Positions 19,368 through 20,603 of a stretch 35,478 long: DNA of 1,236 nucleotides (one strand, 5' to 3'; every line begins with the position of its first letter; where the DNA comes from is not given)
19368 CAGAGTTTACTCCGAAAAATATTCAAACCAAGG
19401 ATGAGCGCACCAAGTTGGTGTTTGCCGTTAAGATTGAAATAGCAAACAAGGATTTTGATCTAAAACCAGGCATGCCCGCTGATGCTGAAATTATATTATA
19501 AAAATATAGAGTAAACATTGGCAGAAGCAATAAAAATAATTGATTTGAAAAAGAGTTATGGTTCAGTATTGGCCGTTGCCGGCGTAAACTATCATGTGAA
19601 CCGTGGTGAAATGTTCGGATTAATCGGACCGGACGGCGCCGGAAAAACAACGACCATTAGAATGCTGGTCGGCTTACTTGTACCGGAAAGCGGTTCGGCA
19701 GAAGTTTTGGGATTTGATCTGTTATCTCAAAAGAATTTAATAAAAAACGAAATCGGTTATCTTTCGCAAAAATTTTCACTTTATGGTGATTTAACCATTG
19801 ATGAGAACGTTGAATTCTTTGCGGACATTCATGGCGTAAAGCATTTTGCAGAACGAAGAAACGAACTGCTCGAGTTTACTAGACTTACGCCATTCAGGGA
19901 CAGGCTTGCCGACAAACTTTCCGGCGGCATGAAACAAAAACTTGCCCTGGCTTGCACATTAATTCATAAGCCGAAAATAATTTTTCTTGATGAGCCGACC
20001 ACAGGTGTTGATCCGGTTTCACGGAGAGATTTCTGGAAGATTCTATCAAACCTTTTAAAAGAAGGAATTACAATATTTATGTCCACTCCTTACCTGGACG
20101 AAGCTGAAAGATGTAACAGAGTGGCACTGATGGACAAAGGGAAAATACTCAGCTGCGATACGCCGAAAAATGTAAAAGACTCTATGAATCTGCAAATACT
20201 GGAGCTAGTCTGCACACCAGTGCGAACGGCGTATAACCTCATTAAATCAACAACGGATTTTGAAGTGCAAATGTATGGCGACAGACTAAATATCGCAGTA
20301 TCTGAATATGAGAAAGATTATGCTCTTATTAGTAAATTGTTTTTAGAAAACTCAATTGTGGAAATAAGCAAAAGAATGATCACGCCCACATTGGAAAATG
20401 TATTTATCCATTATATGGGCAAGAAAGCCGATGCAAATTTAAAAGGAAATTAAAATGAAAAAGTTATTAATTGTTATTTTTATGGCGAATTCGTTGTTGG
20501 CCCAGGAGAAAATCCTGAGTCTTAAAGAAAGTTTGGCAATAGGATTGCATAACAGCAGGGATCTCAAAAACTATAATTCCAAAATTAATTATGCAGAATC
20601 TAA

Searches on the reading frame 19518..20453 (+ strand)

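Call 66: search_protein_families(library=pfam, proteins=[window:19518-20453:+], max_evalue=0.0001)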
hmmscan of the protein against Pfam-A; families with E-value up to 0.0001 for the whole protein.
window:19518-20453:+ (311 aa): 2 families
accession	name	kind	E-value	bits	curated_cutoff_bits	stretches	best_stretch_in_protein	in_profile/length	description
PF00005.33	ABC_tran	-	2.3e-30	106.4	25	1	22-162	3-137/137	ABC transporter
PF13304.12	AAA_21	-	2.7e-08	34.7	27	1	130-190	234-297/304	AAA domain, putative AbiEii toxin, Type IV TA system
